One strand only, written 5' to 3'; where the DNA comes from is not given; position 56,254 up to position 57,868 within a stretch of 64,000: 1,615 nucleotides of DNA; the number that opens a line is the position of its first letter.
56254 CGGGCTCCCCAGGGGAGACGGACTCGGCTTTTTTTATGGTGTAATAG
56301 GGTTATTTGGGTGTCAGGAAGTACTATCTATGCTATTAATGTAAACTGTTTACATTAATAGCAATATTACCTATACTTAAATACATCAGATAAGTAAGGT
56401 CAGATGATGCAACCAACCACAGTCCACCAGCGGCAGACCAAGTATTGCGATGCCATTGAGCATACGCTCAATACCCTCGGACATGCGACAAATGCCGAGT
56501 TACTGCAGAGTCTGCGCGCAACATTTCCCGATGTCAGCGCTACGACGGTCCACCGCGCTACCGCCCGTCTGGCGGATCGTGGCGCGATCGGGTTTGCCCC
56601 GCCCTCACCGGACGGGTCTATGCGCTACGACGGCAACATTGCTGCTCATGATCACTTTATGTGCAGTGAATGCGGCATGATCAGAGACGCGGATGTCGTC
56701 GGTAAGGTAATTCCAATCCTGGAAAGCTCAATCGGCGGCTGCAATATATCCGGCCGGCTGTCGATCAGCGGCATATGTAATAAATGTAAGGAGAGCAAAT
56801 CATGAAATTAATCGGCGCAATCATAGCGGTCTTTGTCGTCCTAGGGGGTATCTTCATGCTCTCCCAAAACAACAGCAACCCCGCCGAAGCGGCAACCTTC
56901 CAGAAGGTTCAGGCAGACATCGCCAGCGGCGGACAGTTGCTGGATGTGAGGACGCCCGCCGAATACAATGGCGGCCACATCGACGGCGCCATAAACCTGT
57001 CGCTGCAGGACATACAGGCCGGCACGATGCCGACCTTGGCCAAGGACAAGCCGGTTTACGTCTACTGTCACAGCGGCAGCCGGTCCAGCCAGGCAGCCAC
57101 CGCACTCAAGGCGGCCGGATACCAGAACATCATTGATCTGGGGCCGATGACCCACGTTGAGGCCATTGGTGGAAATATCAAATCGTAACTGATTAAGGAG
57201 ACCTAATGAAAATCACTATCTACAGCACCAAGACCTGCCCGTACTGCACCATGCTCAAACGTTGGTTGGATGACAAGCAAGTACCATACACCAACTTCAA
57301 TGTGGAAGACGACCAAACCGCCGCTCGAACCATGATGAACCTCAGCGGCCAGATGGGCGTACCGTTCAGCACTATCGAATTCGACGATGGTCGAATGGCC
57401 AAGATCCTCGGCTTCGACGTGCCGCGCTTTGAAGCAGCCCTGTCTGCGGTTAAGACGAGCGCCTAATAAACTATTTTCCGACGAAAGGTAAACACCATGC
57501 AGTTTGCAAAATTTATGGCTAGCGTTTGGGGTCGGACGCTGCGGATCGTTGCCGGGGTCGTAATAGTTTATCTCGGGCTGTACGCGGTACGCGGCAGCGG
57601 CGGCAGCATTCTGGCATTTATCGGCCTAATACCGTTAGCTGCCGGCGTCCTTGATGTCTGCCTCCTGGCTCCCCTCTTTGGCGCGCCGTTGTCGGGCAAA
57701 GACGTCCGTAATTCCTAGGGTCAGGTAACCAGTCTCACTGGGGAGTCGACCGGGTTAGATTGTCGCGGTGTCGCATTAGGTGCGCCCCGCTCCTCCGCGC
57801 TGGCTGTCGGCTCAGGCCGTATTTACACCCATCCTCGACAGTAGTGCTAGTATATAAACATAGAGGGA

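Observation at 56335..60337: Fur-family regulator with a perfect 25-bp palindromic operator heading a rhodanese, glutaredoxin, DUF2892 and CoADR-Rhd-TusA-DsrE operon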

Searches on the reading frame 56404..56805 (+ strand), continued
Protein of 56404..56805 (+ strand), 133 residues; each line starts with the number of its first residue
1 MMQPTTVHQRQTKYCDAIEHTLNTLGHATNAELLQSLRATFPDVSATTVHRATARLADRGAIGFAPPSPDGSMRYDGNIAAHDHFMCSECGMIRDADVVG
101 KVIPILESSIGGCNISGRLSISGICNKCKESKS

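Call 34: predict_structure(alignment_id=A1)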
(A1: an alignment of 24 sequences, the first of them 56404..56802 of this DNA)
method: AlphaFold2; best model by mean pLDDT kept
length: 133 residues; sequences in the alignment: 24
mean_pLDDT: 90.0   pTM: 0.77
mean pLDDT of the five models: 90.0, 87.5, 87.0, 86.9, 86.4
residues with pLDDT >= 90: 95; 70-90: 27; 50-70: 8; < 50: 3
segments of 3 or more residues with pLDDT < 50: 1-3
pLDDT, mean of each block of 10 residues (from residue 1): 56 93 96 97 96 96 94 94 92 89 91 86 93 80
secondary structure, 60 per line:
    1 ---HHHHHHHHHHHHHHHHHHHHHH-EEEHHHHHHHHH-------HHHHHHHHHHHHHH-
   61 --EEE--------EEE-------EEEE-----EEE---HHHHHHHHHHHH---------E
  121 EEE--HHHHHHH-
elements in order: H4-25 E27-29 H30-38 H46-59 E63-65 E74-76 E84-87 E93-95 H99-110 E120-123 H126-132

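Call 38: fold_search(model_id=the predicted structure, library=pdb)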
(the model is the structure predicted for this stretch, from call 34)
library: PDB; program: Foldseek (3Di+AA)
matches with E <= 10: 1002; with E <= 0.001: 64
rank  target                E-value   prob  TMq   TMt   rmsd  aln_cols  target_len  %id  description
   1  3mwm_A                3.9e-08  1.00  0.64  0.66   4.9       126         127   25  Graded expression of zinc-responsive genes through two regulatory zinc-binding sites in Zur (released 2011-03-16)
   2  3mwm_B                5.0e-08  1.00  0.62  0.66   4.9       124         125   24  Graded expression of zinc-responsive genes through two regulatory zinc-binding sites in Zur (released 2011-03-16)
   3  9ire_B                7.4e-08  1.00  0.64  0.61   4.3       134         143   22  CRYSTAL STRUCTURE OF Bacillus cereus FERRIC UPTAKE REGULATOR (released 2025-07-23)
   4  5nbc_B                1.4e-07  1.00  0.64  0.65   4.1       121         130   21  Structure of Prokaryotic Transcription Factors (released 2018-05-16)
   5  5nhk_B                1.4e-07  1.00  0.64  0.64   4.1       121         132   21  Structure of Ferric uptake regulator from francisella tularensis with Iron (released 2018-05-16)
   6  2xig_C                1.6e-07  1.00  0.70  0.63   3.7       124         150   22  The structure of the Helicobacter pylori ferric uptake regulator Fur reveals three functional metal binding sites (released 2011-01-19)
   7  9ire_A                2.9e-07  1.00  0.65  0.59   4.7       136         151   23  CRYSTAL STRUCTURE OF Bacillus cereus FERRIC UPTAKE REGULATOR (released 2025-07-23)
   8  9a4a_B                3.1e-07  1.00  0.66  0.60   4.0       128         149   23  Model of YLAN-FUR by crosslinking MS and deep learning (released 2024-09-18)
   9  2o03                  3.5e-07  1.00  0.52  0.53   9.0       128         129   24  Crystal structure of FurB from M. tuberculosis- a Zinc uptake regulator (released 2007-02-13)
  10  2xig_B                3.7e-07  1.00  0.69  0.62   3.6       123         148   22  The structure of the Helicobacter pylori ferric uptake regulator Fur reveals three functional metal binding sites (released 2011-01-19)
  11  5nbc_A                3.7e-07  1.00  0.65  0.66   3.8       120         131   20  Structure of Prokaryotic Transcription Factors (released 2018-05-16)
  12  2fe3_B                4.5e-07  1.00  0.45  0.42  14.9       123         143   27  The crystal structure of bacillus subtilis PerR-Zn reveals a novel Zn(Cys)4 Structural redox switch (released 2006-12-19)
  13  4lmy_B                4.5e-07  1.00  0.42  0.36  16.2       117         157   23  Structure of GAS PerR-Zn-Zn (released 2014-04-02)
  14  7vo0_G                4.8e-07  1.00  0.59  0.60   4.4       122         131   24  Streptomyces coelicolor zinc uptake regulator complexed with zinc and DNA (trimer of dimers) (released 2022-08-03)
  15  5nbc_D                5.8e-07  1.00  0.65  0.69   3.9       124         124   21  Structure of Prokaryotic Transcription Factors (released 2018-05-16)
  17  2fe3_A                7.1e-07  1.00  0.45  0.42  15.6       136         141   26  The crystal structure of bacillus subtilis PerR-Zn reveals a novel Zn(Cys)4 Structural redox switch (released 2006-12-19)
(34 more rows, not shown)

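Call 42: search_protein_families(library=ncbifam, proteins=[window:56404-56802:+], max_evalue=0.01)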
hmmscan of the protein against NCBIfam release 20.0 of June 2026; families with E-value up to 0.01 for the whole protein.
window:56404-56802:+ (133 aa): 7 families
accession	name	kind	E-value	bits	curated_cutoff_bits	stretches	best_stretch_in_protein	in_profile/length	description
NF047406.1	TransRegPerRTherm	equivalog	6.1e-11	42.7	200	1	12-131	7-128/130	manganese-dependent transcriptional regulator PerR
NF052545.1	TransRegPerRClab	equivalog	7.3e-11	42.2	180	1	22-131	26-137/138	transcriptional regulator PerR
NF051892.1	TransRegFurBacil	equivalog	6e-07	29.6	220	1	27-132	37-147/149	ferric iron uptake transcriptional regulator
NF047462.1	FUR_perox_PerRA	exception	0.00027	21.4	200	1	22-98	31-106/142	peroxide-responsive transcriptional repressor PerRA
NF051891.1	TransRegFurHelico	equivalog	0.00067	19.6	200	1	24-130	39-147/148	ferric iron uptake transcriptional regulator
NF008646.0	PRK11639.1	equivalog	0.0037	17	167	1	30-131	44-149/171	zinc uptake transcriptional repressor Zur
NF045678.1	TransRegIrrA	equivalog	0.0098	15.8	150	0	27-103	38-113/138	iron response transcriptional regulator IrrA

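Call 70: search_protein_representatives(alignment_id=A1)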
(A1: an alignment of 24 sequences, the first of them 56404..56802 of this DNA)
Query: 24 sequences, 132 profile positions. Proteins with E-value up to 0.001 (for the whole library): 4764; up to 1e-10: 251; up to 1e-30: 20. The best 150 are listed.
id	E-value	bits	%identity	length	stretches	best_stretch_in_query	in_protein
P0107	1.2e-60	219.5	-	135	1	2-130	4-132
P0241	2.8e-49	182.7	-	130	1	7-130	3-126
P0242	1.9e-44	167.1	-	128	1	9-131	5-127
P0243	9.4e-44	164.8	-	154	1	5-129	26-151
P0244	1.7e-42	160.7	-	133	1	5-130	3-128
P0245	9.5e-42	158.3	-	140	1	1-131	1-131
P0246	3.1e-41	156.7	-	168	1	5-128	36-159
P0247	4.1e-41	156.3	-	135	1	3-129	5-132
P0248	5.8e-39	149.3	-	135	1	6-130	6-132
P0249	9.2e-39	148.7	-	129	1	8-129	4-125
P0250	1.7e-36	141.4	-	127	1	8-129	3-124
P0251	3.1e-36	140.5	-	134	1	7-130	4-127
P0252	4.1e-36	140.1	-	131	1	6-129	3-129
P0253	1.5e-35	138.3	-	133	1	5-130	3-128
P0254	4.8e-35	136.6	-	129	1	3-129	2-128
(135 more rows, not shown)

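Call 74: list_cluster_members(proteins=[P0001, P0121])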
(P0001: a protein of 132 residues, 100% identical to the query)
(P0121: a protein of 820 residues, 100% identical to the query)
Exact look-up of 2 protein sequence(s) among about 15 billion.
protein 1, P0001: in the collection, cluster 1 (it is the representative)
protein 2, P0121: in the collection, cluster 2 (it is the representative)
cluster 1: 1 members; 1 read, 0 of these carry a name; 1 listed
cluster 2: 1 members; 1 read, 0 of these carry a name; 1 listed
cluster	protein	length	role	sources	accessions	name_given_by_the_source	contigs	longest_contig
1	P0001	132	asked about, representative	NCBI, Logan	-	-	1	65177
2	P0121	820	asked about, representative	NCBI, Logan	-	-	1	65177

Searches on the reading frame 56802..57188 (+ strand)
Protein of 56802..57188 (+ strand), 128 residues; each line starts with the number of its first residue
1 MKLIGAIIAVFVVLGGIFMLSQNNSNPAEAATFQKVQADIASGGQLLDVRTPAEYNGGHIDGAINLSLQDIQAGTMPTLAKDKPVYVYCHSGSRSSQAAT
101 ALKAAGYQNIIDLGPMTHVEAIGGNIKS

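Call 3: search_protein_families(library=pfam, proteins=[window:56802-57188:+], max_evalue=0.01)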
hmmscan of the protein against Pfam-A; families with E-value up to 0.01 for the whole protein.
window:56802-57188:+ (128 aa): 1 family
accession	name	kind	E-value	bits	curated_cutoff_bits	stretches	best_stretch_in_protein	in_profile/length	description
PF00581.25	Rhodanese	-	1e-18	68.1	22.2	1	34-112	3-91/102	Rhodanese-like domain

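Call 42: search_protein_families(library=ncbifam, proteins=[window:56802-57185:+], max_evalue=0.01)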
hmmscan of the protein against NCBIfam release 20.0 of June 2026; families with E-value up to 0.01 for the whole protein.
window:56802-57185:+ (128 aa): 16 families
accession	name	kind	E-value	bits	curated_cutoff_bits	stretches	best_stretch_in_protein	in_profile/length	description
NF045521.1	rhoda_near_glyco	subfamily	1.1e-13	51.2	145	1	20-113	9-101/144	rhodanese homology domain-containing protein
NF007627.0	PRK10287.1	equivalog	1.1e-12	48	102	1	45-120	22-98/104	thiosulfate sulfurtransferase PspE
NF006444.0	PRK08762.1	equivalog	1.3e-12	47.1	449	1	30-112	16-99/387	molybdopterin-synthase adenylyltransferase MoeB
NF005902.0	PRK07878.1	equivalog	1.4e-11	44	647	1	34-114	292-375/392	adenylyltransferase/sulfurtransferase MoeZ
TIGR02981.1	phageshock_pspE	exception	4.1e-11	43.1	126.3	1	45-119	20-95/101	thiosulfate sulfurtransferase PspE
NF001195.0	PRK00162.1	equivalog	3.7e-08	33.6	102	1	40-111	16-87/108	thiosulfate sulfurtransferase GlpE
NF008750.0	PRK11784.1-2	equivalog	1.2e-07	31.2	241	1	42-68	14-40/346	tRNA 2-selenouridine(34) synthase MnmH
NF005646.0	PRK07411.1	equivalog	4.4e-07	29.4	633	1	45-109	301-369/390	molybdopterin-synthase adenylyltransferase MoeB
TIGR03167.1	tRNA_sel_U_synt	equivalog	1.4e-06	28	219.75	1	45-68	4-27/311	tRNA 2-selenouridine(34) synthase MnmH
NF008752.0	PRK11784.1-4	equivalog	3.5e-06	26.1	266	1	38-67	13-42/357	tRNA 2-selenouridine(34) synthase MnmH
NF001133.1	PRK00142.1-1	equivalog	2.1e-05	24.2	170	1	44-113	122-196/229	oxygen-dependent tRNA uridine(34) hydroxylase TrhO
NF041203.1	rhodanese_LYCAU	equivalog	0.00015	21.4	115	1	45-111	38-107/126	rhodanese-related (seleno)protein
NF033833.0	rhodan_ChrE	equivalog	0.00028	20.8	120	1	43-109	19-87/108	rhodanese family chromate resistance protein ChrE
TIGR04271.1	ThiI_C_thiazole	equivalog_domain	0.00069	19.6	70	1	33-110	16-96/101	thiazole biosynthesis protein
NF008751.0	PRK11784.1-3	equivalog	0.0017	17.6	361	0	40-68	14-42/367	tRNA 2-selenouridine(34) synthase MnmH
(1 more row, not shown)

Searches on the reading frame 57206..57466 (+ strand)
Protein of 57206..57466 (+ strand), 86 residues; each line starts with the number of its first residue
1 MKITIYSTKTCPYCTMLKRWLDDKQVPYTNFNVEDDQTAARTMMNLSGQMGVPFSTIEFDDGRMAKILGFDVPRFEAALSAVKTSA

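Call 3: search_protein_families(library=pfam, proteins=[window:57206-57466:+], max_evalue=0.01)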
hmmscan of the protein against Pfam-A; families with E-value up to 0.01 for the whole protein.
window:57206-57466:+ (86 aa): 1 family
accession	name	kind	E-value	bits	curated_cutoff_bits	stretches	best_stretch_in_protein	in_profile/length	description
PF00462.30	Glutaredoxin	-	1.4e-14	54.4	22.9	1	3-53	1-51/60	Glutaredoxin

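Call 42: search_protein_families(library=ncbifam, proteins=[window:57206-57463:+], max_evalue=0.01)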
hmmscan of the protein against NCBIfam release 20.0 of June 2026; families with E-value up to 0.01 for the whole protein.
window:57206-57463:+ (86 aa): 19 families
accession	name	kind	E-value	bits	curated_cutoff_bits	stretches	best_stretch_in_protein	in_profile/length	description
TIGR02196.1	GlrX_YruB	hypoth_equivalog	6e-18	65.1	88.55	1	2-79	1-73/74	glutaredoxin-like protein, YruB-family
TIGR02200.1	GlrX_actino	hypoth_equivalog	3.9e-15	56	89.5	1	2-64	1-62/77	mycoredoxin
TIGR02181.1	GRX_bact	equivalog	1.5e-12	47.5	90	1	3-53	1-52/80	glutaredoxin 3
NF041212.1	Uxx_star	subfamily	1.5e-12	47.5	66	1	3-53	1-52/70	Uxx-star family glutaredoxin-like (seleno)protein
NF007923.0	PRK10638.1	equivalog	5.3e-09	36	129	1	2-57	3-58/83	glutaredoxin 3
NF045501.1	HUGP_GUXX-star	exception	1.8e-08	34.2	325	1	2-52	166-216/236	HUGP/GUXX-star fusion selenoprotein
TIGR02194.1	GlrX_NrdH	subfamily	7.5e-08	32.5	85.75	1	3-54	1-51/72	glutaredoxin-like protein NrdH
NF041114.2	gluta_UXX_star_1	equivalog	5e-06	26.7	72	1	3-53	1-52/70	UXX-star selenoprotein family 1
NF047338.1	gluta_UXX_star_3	exception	1.2e-05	25.3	97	1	3-48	1-46/70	UXX-star (seleno)protein family 3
NF041211.1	gluta_UXX_star_2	equivalog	1.4e-05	25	100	1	3-48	1-46/71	UXX-star (seleno)protein family 2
NF009885.0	PRK13344.1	equivalog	1.6e-05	24.8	152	1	3-73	2-72/132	transcriptional regulator Spx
NF009398.0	PRK12759.1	equivalog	3e-05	23.2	649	1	2-42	3-43/410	bifunctional gluaredoxin/ribonucleoside-diphosphate reductase subunit beta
TIGR02180.1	GRX_euk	equivalog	3.2e-05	24.1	87.25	1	3-53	1-56/84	glutaredoxin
TIGR02190.1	GlrX-dom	hypoth_equivalog_domain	8.6e-05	22.4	99.3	1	2-57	9-63/79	glutaredoxin-family domain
TIGR01617.1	arsC_related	subfamily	9.2e-05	22.7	75.05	1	3-52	1-50/117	Spx/MgsR family RNA polymerase-binding regulatory protein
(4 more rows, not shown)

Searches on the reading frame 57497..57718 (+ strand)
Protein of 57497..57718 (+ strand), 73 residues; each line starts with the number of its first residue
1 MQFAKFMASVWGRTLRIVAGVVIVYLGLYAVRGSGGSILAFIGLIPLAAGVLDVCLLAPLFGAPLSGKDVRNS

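Call 3: search_protein_families(library=pfam, proteins=[window:57497-57718:+], max_evalue=0.01)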
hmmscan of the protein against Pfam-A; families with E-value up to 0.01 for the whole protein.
window:57497-57718:+ (73 aa): 1 family
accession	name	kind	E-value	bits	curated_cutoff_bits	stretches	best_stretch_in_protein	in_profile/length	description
PF11127.14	YgaP-like_TM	-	1.5e-09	38.3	25.3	1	11-63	8-60/66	Inner membrane protein YgaP-like, transmembrane domain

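Call 42: search_protein_families(library=ncbifam, proteins=[window:57497-57715:+], max_evalue=0.01)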
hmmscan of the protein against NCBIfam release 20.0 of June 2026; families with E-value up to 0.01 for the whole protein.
window:57497-57715:+ (73 aa): 0 families
